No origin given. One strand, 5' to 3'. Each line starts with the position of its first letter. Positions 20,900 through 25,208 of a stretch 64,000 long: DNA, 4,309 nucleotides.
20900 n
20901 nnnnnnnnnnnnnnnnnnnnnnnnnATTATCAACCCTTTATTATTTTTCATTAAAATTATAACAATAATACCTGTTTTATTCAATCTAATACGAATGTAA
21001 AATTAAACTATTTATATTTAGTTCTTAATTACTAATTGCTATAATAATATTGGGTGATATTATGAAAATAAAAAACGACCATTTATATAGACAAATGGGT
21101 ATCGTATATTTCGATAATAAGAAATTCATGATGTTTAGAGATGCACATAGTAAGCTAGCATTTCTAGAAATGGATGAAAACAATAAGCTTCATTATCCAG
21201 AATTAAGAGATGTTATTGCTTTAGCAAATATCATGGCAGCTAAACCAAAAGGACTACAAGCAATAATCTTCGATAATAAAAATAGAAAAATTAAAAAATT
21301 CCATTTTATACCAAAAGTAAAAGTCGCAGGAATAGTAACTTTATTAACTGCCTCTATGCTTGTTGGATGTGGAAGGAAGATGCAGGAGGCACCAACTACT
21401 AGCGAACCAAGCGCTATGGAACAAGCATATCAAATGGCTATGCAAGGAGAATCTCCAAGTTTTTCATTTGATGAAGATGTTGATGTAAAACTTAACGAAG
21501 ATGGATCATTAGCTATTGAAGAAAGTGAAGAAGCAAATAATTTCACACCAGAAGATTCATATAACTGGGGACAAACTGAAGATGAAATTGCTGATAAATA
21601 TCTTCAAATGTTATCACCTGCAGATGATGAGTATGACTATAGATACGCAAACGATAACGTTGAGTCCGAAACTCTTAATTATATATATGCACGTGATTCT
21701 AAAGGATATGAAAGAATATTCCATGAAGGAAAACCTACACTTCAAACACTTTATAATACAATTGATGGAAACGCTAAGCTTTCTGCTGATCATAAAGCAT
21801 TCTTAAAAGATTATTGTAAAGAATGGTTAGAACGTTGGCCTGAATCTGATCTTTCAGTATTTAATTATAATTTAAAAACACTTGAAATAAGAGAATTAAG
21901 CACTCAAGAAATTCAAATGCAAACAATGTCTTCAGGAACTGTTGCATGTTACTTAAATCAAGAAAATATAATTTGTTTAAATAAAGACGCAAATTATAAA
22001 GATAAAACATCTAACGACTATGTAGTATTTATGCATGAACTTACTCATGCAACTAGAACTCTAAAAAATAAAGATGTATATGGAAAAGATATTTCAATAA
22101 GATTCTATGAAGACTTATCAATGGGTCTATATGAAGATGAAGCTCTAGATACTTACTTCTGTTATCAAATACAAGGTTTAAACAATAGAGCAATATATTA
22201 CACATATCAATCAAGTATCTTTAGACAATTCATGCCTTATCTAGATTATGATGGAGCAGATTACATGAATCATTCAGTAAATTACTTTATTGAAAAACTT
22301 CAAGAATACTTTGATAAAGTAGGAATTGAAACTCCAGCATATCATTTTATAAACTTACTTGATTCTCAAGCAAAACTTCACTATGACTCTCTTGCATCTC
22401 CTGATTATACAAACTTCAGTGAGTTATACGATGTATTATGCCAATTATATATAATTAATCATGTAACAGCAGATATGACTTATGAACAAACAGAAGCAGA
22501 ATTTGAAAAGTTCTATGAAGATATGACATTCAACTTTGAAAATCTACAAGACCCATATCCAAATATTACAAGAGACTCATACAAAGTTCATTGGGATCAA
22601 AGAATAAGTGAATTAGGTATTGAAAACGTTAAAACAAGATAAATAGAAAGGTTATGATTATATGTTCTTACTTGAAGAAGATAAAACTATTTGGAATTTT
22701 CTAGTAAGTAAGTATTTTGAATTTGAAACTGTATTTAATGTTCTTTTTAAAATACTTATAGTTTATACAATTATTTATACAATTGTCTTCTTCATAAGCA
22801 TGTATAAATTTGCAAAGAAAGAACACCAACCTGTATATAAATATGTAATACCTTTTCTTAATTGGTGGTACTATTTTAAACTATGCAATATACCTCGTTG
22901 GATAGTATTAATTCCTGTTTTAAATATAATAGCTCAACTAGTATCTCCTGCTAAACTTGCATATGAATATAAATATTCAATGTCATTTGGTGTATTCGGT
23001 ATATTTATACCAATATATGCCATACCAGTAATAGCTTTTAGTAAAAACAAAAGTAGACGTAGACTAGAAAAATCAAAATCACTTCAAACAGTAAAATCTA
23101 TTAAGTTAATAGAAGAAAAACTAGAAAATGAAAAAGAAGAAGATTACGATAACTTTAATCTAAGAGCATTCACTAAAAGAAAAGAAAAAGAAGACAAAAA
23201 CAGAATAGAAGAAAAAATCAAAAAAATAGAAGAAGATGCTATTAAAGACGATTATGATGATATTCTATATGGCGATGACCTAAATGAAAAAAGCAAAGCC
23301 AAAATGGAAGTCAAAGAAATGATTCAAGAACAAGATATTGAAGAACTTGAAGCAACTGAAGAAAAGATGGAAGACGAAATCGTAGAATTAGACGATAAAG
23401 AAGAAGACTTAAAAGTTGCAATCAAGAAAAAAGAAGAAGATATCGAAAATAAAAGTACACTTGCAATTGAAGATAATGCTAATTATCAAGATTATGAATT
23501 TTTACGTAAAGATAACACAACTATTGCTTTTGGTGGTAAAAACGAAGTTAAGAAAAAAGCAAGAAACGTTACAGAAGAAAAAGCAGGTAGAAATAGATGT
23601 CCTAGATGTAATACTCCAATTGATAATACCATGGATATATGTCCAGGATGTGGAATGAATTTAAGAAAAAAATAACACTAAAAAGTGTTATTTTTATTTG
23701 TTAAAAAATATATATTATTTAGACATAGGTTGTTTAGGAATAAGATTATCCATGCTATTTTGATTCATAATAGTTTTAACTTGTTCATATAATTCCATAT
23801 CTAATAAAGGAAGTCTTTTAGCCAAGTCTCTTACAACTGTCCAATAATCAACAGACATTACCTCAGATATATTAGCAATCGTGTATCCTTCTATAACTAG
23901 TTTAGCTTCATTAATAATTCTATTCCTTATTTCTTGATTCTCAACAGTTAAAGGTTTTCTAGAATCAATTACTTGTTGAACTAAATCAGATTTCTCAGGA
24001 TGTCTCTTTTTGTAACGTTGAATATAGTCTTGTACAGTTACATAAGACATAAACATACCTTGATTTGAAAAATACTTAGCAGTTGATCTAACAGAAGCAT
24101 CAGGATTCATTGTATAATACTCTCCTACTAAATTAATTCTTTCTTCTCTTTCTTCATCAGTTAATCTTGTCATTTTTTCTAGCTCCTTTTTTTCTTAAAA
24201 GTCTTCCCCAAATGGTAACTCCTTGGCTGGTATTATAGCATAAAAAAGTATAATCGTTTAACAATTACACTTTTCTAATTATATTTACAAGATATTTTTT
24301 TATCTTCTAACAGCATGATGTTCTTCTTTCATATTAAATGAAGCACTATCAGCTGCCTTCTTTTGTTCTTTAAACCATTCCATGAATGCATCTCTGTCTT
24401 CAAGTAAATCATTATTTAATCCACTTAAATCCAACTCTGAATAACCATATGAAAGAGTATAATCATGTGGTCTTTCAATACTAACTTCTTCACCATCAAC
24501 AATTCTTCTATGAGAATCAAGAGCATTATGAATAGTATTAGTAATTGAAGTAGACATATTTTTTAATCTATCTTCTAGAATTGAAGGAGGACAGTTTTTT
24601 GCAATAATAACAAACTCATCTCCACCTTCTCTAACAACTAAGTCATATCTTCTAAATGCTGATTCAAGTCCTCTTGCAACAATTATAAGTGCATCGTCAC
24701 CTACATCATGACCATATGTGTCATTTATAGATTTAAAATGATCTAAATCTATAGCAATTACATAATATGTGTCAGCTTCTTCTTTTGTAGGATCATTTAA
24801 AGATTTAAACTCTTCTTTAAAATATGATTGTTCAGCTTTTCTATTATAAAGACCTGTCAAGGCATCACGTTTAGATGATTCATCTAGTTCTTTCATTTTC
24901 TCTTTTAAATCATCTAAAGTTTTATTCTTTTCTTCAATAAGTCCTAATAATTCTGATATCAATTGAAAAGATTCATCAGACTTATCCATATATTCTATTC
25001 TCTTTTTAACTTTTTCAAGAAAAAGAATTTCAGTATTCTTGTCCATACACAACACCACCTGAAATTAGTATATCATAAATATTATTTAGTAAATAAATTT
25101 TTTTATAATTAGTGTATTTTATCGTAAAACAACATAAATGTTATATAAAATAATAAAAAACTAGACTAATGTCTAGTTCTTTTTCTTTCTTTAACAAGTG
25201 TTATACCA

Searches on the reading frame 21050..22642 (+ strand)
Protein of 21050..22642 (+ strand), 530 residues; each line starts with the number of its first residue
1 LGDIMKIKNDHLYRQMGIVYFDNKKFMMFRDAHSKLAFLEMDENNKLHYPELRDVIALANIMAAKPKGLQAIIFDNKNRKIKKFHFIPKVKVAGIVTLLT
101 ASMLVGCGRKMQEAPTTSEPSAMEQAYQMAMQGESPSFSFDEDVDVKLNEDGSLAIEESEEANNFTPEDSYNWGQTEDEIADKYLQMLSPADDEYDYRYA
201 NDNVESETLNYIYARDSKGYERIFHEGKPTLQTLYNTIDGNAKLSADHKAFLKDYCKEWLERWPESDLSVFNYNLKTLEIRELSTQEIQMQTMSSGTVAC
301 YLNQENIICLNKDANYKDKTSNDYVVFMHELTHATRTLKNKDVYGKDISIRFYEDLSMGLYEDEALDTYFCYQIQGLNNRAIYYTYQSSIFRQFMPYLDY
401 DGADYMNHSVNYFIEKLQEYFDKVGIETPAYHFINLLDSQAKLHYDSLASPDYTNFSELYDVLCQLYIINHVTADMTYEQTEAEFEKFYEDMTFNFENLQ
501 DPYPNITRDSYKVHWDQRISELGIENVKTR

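Call 27: search_protein_families(library=pfam, proteins=[window:21050-22642:+], max_evalue=0.01)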
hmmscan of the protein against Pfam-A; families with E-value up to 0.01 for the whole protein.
window:21050-22642:+ (530 aa): 1 family
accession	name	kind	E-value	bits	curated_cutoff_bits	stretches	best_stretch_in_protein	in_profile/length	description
PF18818.7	MPTase-PolyVal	-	0.00097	19.7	27.5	1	287-337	9-58/126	Zincin-like metallopeptidase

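Call 81: search_protein_families(library=ncbifam, proteins=[window:21050-22642:+], max_evalue=1)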
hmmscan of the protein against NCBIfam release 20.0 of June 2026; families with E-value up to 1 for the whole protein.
window:21050-22642:+ (530 aa): 1 family
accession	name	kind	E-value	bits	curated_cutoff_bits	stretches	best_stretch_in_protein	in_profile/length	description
NF047847.2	SS_mature_LptM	equivalog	0.052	13.6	27.7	1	95-110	8-23/31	LPS translocon maturation chaperone LptM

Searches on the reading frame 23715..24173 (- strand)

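Call 27: search_protein_families(library=pfam, proteins=[window:23715-24173:-], max_evalue=0.01)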
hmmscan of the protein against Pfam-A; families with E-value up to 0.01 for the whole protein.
window:23715-24173:- (152 aa): 1 family
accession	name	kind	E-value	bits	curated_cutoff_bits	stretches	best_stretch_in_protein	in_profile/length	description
PF12116.14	SpoIIID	-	1.8e-11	44.5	27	1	81-140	3-63/82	Stage III sporulation protein D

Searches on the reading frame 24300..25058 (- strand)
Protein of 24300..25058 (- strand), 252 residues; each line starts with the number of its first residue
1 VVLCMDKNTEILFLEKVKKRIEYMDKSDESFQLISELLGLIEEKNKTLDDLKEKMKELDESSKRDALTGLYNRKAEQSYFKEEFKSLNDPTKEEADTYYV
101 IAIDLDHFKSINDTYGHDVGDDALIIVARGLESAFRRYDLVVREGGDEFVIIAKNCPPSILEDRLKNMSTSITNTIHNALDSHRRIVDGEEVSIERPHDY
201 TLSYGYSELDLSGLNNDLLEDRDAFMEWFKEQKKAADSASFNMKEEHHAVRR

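Call 27: search_protein_families(library=pfam, proteins=[window:24300-25058:-], max_evalue=0.01)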
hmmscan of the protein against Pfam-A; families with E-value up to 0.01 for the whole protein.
window:24300-25058:- (252 aa): 1 family
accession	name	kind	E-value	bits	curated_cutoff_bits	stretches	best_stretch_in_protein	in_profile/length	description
PF00990.26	GGDEF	-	2.4e-29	102.6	23.8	1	63-178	2-116/161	Diguanylate cyclase, GGDEF domain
